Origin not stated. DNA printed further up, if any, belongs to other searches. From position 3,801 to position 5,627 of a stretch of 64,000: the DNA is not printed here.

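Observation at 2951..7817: WYL-regulator-led operon with a pair of PLD-fold proteins and a large helical protein: candidate uncharacterised anti-phage system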

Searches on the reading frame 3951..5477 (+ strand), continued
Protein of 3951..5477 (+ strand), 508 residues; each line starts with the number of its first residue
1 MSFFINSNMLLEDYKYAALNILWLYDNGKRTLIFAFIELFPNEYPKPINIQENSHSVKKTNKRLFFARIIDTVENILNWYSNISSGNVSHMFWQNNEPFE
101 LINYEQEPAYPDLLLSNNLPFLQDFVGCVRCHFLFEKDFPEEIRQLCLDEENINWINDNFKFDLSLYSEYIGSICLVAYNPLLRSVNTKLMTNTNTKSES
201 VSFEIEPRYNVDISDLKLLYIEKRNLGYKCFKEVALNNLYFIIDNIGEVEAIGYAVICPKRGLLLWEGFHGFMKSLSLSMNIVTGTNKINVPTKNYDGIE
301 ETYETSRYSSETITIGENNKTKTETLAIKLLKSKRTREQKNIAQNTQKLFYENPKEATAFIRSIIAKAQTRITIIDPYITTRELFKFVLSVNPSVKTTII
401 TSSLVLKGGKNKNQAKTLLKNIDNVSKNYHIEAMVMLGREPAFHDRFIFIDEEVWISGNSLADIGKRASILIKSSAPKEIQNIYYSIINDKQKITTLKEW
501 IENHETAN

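Call 49: fold_search(model_id=the predicted structure, library=pdb)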
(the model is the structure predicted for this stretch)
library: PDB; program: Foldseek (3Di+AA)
matches with E <= 10: 1739; with E <= 0.001: 63
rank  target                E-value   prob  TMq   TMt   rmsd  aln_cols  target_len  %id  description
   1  5bpi_D                5.7e-07  1.00  0.20  0.36  12.0       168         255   19  Structure of TrmBL2, an archaeal chromatin protein, shows a novel mode of DNA binding. (released 2015-09-02)
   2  5box_A                6.4e-07  1.00  0.21  0.38  11.4       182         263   18  Structure of TrmBL2, an archaeal chromatin protein, shows a novel mode of DNA binding. (released 2015-09-02)
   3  5bpd_C                6.4e-07  1.00  0.20  0.35  13.3       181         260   20  Structure of TrmBL2, an archaeal chromatin protein, shows a novel mode of DNA binding. (released 2015-09-02)
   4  5bpi_C                1.1e-06  1.00  0.20  0.36  13.6       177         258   18  Structure of TrmBL2, an archaeal chromatin protein, shows a novel mode of DNA binding. (released 2015-09-02)
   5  5bpd_D                1.8e-06  1.00  0.20  0.36  13.1       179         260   18  Structure of TrmBL2, an archaeal chromatin protein, shows a novel mode of DNA binding. (released 2015-09-02)
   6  6ehi_D                3.0e-06  1.00  0.23  0.63   4.6       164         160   13  NucT from Helicobacter pylori (released 2018-01-17)
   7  6ehi_B                3.2e-06  1.00  0.23  0.62   5.0       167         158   13  NucT from Helicobacter pylori (released 2018-01-17)
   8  5bqt_A                4.0e-06  1.00  0.22  0.39  10.9       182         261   16  Structure of TrmBL2, an archaeal chromatin protein, shows a novel mode of DNA binding. (released 2015-09-02)
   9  5bqt_B                4.7e-06  1.00  0.22  0.40  10.8       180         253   15  Structure of TrmBL2, an archaeal chromatin protein, shows a novel mode of DNA binding. (released 2015-09-02)
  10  6ehi_A                7.7e-06  1.00  0.22  0.62   4.7       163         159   14  NucT from Helicobacter pylori (released 2018-01-17)
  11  4urj_A                1.0e-05  1.00  0.23  0.61   4.5       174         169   14  Crystal structure of human BJ-TSA-9 (released 2014-10-01)
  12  4urj_C                1.2e-05  1.00  0.23  0.61   4.4       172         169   13  Crystal structure of human BJ-TSA-9 (released 2014-10-01)
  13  4urj_D                2.8e-05  1.00  0.23  0.59   4.6       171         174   12  Crystal structure of human BJ-TSA-9 (released 2014-10-01)
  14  9nfe_A                3.6e-05  0.99  0.20  0.14  22.0       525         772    8  Active conformation of a redox-regulated glycoside hydrolase (CapGH2b) from the GH2 family (released 2025-11-12)
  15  9npe_D                4.8e-05  0.99  0.20  0.15  25.5       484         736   10  Crystal structure of the inactive conformation of a glycoside hydrolase (CapGH2b) from the GH2 family in the space gro (released 2025-11-12)
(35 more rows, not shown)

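Call 56: search_dna_similar(query=L009:6773-8542:+, collection=plasmids, mode=protein, max_evalue=0.001, max_rows=40)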
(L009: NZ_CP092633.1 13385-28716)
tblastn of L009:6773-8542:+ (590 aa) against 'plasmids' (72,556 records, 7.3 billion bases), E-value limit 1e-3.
Records with a match: 8; places in all: 8; records where one place covers at least 80% of the query: 6.
Best place of each record, by identity: >=99% 1; <60% 7.
By first word of the organism name: Burkholderia 2; Klebsiella 1; Bradyrhizobium 1; Azospirillum 1; Rhizobium 1; Methylorubrum 1; Gluconobacter 1.
By predicted mobility (MOB-suite, as given by PLSDB): conjugative 5; non-mobilizable 3.
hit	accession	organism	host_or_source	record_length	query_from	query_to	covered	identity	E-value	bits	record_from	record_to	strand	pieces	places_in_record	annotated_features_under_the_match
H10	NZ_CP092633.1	Klebsiella variicola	Philodendron erubescens,Pure ...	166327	1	590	100%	100.0%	0e+0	1199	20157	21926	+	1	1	VPA1262 family N-terminal domain-containing protein | hypothetical protein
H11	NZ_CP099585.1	Burkholderia glumae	Oryza sativa,rice panicle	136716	41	550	86%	26.0%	2e-28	129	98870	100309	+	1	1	VPA1262 family N-terminal domain-containing protein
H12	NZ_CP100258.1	Burkholderia glumae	cell culture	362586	41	550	86%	26.0%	2e-28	129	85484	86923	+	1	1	phospholipase D family protein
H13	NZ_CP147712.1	Bradyrhizobium septentrionale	Glycine max,cell culture,Root nodule ...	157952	41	586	93%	21.5%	9e-13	79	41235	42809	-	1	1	VPA1262 family N-terminal domain-containing protein | hypothetical protein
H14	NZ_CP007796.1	Azospirillum argentinense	Triticum aestivum L.,Root,wheat ...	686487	64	545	82%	24.1%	6e-26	120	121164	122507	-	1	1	VPA1262 family N-terminal domain-containing protein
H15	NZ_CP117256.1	Rhizobium tumorigenes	Rubus sp.,pure bacterial culture,Aerial ...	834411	41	512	80%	21.0%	3e-10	71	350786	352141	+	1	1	VPA1262 family N-terminal domain-containing protein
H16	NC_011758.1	Methylorubrum extorquens CM4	-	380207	80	545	79%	19.9%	5e-12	77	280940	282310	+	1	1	VPA1262 family N-terminal domain-containing protein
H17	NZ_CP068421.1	Gluconobacter sphaericus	single cell,Campbell Early grape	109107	192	540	59%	21.6%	4e-6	57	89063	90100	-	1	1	VPA1262 family N-terminal domain-containing protein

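Call 57: get_annotated_region(hit=H4, flank=6000)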
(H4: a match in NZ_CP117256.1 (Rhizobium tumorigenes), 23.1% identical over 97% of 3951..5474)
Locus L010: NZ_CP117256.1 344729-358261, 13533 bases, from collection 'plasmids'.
description: Rhizobium tumorigenes strain 1078 plasmid pRt1078, complete sequence
organism: Rhizobium tumorigenes (NCBI taxid 2041385)
taxonomy: Bacteria; Pseudomonadota; Alphaproteobacteria; Hyphomicrobiales; Rhizobiaceae; Rhizobium; Rhizobium tumorigenes
host: -; source: Rubus sp.,pure bacterial culture,Aerial tumor; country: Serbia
typing (MOB-suite, as given by PLSDB): non-mobilizable
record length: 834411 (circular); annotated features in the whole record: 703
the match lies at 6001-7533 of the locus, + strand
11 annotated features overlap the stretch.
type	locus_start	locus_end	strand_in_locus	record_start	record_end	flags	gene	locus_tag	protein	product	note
CDS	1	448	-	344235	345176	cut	-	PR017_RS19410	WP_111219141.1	ABC transporter permease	-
CDS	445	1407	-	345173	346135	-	-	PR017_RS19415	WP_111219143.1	ABC transporter permease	GO:0008643 - carbohydrate transport [Evidence IEA]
CDS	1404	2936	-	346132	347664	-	-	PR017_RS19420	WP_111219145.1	sugar ABC transporter ATP-binding protein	-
CDS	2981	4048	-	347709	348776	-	-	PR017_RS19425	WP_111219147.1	ABC transporter substrate-binding protein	-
CDS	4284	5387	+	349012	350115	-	-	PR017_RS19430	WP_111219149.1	LacI family DNA-binding transcriptional regulator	-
CDS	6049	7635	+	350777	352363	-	-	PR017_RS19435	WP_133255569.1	VPA1262 family N-terminal domain-containing protein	-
CDS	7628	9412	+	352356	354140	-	-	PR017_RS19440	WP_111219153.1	hypothetical protein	-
CDS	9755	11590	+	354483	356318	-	-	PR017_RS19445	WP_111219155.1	DUF4236 domain-containing protein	-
CDS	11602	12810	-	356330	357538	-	-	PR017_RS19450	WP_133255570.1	hypothetical protein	-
CDS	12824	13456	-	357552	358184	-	hxsA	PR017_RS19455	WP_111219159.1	His-Xaa-Ser repeat protein HxsA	-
CDS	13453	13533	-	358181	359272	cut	hxsC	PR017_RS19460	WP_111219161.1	His-Xaa-Ser system radical SAM maturase HxsC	-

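Call 58: get_annotated_region(hit=H5, flank=6000)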
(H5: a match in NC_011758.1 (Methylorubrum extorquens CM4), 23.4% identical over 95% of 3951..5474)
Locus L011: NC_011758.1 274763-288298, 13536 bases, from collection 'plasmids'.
description: Methylorubrum extorquens CM4 plasmid pCMU01, complete sequence
organism: Methylorubrum extorquens CM4 (NCBI taxid 440085)
taxonomy: Bacteria; Pseudomonadota; Alphaproteobacteria; Hyphomicrobiales; Methylobacteriaceae; Methylorubrum; Methylorubrum extorquens; Methylorubrum extorquens CM4
host: -; source: -; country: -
typing (MOB-suite, as given by PLSDB): conjugative; replicon rep_cluster_4; relaxase MOBQ; mating-pair formation MPF_I
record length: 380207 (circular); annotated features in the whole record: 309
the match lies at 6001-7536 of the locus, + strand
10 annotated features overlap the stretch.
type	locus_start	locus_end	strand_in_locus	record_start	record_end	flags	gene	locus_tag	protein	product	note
CDS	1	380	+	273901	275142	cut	-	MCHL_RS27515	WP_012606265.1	hypothetical protein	-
CDS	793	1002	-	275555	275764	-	-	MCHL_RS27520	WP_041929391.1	hypothetical protein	-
CDS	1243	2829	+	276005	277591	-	-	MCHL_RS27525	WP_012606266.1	hypothetical protein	-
CDS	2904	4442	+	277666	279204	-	istA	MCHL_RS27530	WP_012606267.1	IS21 family transposase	-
CDS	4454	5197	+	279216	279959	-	istB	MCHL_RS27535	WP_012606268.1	IS21-like element helper ATPase IstB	-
CDS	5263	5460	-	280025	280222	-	-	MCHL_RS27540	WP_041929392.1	hypothetical protein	-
CDS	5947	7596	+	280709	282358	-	-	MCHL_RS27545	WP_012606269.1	VPA1262 family N-terminal domain-containing protein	-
CDS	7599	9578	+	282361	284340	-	-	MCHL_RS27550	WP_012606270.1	hypothetical protein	-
CDS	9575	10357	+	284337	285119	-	-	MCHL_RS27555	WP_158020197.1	hypothetical protein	-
CDS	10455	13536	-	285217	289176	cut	-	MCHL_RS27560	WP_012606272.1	SIR2 family protein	-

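Call 59: get_annotated_region(hit=H6, flank=6000)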
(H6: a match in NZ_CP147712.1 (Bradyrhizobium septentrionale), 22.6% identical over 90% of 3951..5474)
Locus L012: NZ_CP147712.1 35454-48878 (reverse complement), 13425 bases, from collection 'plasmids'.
description: Bradyrhizobium septentrionale strain 5S5 plasmid pBs5S5b, complete sequence
organism: Bradyrhizobium septentrionale (NCBI taxid 1404411)
taxonomy: Bacteria; Pseudomonadota; Alphaproteobacteria; Hyphomicrobiales; Nitrobacteraceae; Bradyrhizobium; Bradyrhizobium septentrionale
host: -; source: Glycine max,cell culture,Root nodule from soybean plant inoculated with root zone soil from Apios americana; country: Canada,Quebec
typing (MOB-suite, as given by PLSDB): conjugative; relaxase MOBP,MOBQ; mating-pair formation MPF_T
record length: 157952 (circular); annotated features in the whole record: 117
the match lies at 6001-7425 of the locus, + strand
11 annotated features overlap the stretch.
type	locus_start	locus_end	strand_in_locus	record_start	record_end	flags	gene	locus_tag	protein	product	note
CDS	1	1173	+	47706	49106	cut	-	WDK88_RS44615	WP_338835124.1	ThiF family adenylyltransferase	-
CDS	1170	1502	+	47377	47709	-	-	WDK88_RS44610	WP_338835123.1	DUF6527 family protein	-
CDS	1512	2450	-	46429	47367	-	-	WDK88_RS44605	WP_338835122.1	hypothetical protein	-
CDS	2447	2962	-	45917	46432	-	-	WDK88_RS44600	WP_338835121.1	hypothetical protein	-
CDS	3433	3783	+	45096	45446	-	-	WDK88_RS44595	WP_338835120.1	hypothetical protein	-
CDS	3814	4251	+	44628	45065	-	-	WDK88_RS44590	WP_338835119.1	hypothetical protein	-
CDS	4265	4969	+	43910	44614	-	-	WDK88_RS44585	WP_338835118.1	hypothetical protein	-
CDS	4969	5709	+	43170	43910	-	-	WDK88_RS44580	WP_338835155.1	SOS response-associated peptidase family protein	GO:0006974 - DNA damage response [Evidence IEA]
CDS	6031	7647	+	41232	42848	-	-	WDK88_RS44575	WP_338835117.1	VPA1262 family N-terminal domain-containing protein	-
CDS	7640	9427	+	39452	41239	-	-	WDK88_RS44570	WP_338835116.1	hypothetical protein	-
CDS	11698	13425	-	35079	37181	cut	-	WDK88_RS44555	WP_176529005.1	recombinase family protein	GO:0006310 - DNA recombination [Evidence IEA]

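Call 60: get_annotated_region(hit=H17, flank=6000)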
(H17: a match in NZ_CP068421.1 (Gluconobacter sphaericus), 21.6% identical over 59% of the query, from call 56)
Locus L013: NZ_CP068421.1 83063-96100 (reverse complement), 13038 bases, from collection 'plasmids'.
description: Gluconobacter sphaericus strain SJF2-1 plasmid pSJF2-b, complete sequence
organism: Gluconobacter sphaericus (NCBI taxid 574987)
taxonomy: Bacteria; Pseudomonadota; Alphaproteobacteria; Rhodospirillales; Acetobacteraceae; Gluconobacter; Gluconobacter sphaericus
host: -; source: single cell,Campbell Early grape; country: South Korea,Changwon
typing (MOB-suite, as given by PLSDB): non-mobilizable; replicon rep_cluster_1287
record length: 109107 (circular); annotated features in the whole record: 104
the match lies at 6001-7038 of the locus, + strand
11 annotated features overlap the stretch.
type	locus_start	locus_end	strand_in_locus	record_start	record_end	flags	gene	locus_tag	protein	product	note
CDS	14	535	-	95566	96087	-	-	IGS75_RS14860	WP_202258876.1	hypothetical protein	-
CDS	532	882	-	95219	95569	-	-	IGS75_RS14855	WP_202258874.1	hypothetical protein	-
CDS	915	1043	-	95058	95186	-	-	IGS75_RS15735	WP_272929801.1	hypothetical protein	-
CDS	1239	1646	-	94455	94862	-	-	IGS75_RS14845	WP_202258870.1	hypothetical protein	-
CDS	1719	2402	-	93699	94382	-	-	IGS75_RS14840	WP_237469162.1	LPD29 domain-containing protein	-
CDS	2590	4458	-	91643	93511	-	-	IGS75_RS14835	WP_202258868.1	ParB/RepB/Spo0J family partition protein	GO:0007059 - chromosome segregation [Evidence IEA]; GO:0000910 - cytokinesis [Evidence IEA]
CDS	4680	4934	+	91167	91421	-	-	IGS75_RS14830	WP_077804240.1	type II toxin-antitoxin system prevent-host-death family antitoxin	-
CDS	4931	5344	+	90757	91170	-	-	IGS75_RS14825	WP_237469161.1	hypothetical protein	-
CDS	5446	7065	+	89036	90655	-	-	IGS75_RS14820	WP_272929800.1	VPA1262 family N-terminal domain-containing protein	-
CDS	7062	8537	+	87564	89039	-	-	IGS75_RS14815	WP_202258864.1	hypothetical protein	-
CDS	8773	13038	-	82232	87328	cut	-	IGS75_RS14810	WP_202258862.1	DEAD/DEAH box helicase family protein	-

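Call 64: find_homologous_proteins(query=A4, max_evalue=0.001)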
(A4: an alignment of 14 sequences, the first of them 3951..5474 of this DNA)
Query A4 (14 sequences) (508 aa, profile of the alignment): 17 proteins with E <= 0.001 among 8000 candidates.
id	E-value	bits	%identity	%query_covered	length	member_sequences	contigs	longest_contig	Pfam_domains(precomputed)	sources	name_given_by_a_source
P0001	3.5e-212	724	99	100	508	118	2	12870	-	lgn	-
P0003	3.8e-211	720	69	99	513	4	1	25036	-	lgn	-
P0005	1.2e-206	706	57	99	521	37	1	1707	-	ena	-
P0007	3.3e-206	704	56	98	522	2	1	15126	-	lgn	-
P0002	1.3e-202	692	88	100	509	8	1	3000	-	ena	-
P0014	1.0e-200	686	40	99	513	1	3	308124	PF13091.13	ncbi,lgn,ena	-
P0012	2.1e-195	668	42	98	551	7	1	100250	-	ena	-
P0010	1.2e-193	663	45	97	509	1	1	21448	-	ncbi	-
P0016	9.0e-190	650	40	99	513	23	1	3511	PF13091.13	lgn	-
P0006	4.1e-189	648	56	98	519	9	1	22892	-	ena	-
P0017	6.2e-188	644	41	99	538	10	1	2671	PF13091.13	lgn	-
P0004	1.2e-184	633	62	98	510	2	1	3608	-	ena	-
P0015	1.1e-180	620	41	98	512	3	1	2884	PF13091.13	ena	-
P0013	1.2e-172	593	40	98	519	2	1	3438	-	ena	-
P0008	2.9e-169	582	58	98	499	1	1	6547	-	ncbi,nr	ncbi:MAG: hypothetical protein J6P19_02205 [Acetobacter sp.]|nr:hypothetical protein [Acetobacter sp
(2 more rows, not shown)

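Call 66: find_related_loci(query=A1, collection=genome_contigs, flank=8000)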
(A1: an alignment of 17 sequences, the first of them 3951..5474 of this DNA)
Query A1 (508 aa) in genome_contigs; peptide patterns used: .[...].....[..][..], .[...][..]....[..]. (x = any residue, [..] = any of these).
63 stretches matched a pattern; 13 encode a relative of the query (tblastn E <= 1e-3); 13 distinct loci.
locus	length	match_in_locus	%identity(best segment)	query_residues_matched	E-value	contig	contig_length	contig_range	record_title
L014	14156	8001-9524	99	1-508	0e+0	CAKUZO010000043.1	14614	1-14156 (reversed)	MAG: uncultured Candidatus Melainabacteria bacterium isolate REFINED_METABAT215_TOP10_CONTIGS_1500_ASSEMBLY_K77_MERGED__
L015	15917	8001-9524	88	1-508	0e+0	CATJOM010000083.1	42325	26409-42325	MAG: uncultured Candidatus Melainabacteria bacterium isolate iMGMC-526_1678881716 genome assembly, contig: MegahitA5_668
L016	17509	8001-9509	57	4-507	0e+0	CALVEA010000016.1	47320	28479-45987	MAG: Candidatus Gastranaerophilales bacterium isolate BRZ_CP__bin30 genome assembly, contig: BRZ_CP__NODE_1202_length_47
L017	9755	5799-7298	56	8-507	0e+0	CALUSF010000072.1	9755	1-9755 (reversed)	MAG: Candidatus Gastranaerophilales bacterium isolate BRZ_FQ__bin77 genome assembly, contig: BRZ_FQ__NODE_7618_length_97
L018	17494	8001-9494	42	9-505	1e-115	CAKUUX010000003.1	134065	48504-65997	MAG: uncultured Candidatus Melainabacteria bacterium isolate REFINED_METABAT215_TOP10_CONTIGS_1500_ASSEMBLY_K77_MERGED__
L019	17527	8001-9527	40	9-507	9e-110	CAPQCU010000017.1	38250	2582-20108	MAG TPA_asm: uncultured bacterium isolate MGBC118856 genome assembly, contig: MGBC118856.17, whole genome shotgun sequen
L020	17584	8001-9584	28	5-505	9e-60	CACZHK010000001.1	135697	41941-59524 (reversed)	MAG: Selenomonas ruminantium isolate RUG12626 genome assembly, contig: RUG12626_asm_1, whole genome shotgun sequence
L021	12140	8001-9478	45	9-501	8e-102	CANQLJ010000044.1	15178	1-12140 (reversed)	MAG: Candidatus Gastranaerophilales bacterium isolate Lapin-015__bin36 genome assembly, contig: Lapin-015__NODE_3772_len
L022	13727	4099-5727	26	11-483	4e-41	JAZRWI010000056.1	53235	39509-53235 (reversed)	MAG: Candidatus Avigastranaerophilus sp. isolate T1900044952_TA20190005.MAGScoT_cleanbin_000022 SGB_3702_k141_2262, whol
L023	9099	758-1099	33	343-468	2e-8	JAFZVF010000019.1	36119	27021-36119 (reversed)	MAG: Clostridiales bacterium isolate RGIG8128 Water_buffalos_Rumen-3__c257780, whole genome shotgun sequence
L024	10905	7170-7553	27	344-483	3e-8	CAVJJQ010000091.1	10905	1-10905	bacterium isolate H07678-L1_cleanbin_000001 genome assembly, contig: Spades_H07678-L1_contig_524, whole genome shotgun s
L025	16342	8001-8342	30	343-468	1e-6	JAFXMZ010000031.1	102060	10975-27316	MAG: Clostridiales bacterium isolate RGIG6562 Sheep_Reticulum-5__c775047, whole genome shotgun sequence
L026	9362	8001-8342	28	343-468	2e-6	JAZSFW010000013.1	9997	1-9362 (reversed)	MAG: Acetatifactor sp. isolate T1900044580_TS20190046.MAGScoT_cleanbin_000020 SGB_557_k141_1413645, whole genome shotgun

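Call 72: search_dna_similar(query=window:3951-5474:+, collection=phages, mode=protein, max_evalue=0.001, max_rows=15)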
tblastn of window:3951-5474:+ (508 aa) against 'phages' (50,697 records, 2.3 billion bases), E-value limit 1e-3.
No match.

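Call 73: find_related_loci(query=A1, collection=viral_contigs, flank=8000)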
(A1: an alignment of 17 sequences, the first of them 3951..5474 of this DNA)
Query A1 (508 aa) in viral_contigs; peptide patterns used: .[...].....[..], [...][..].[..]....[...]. (x = any residue, [..] = any of these).
35 stretches matched a pattern, but none encodes a relative of the query by tblastn (E <= 1e-3).
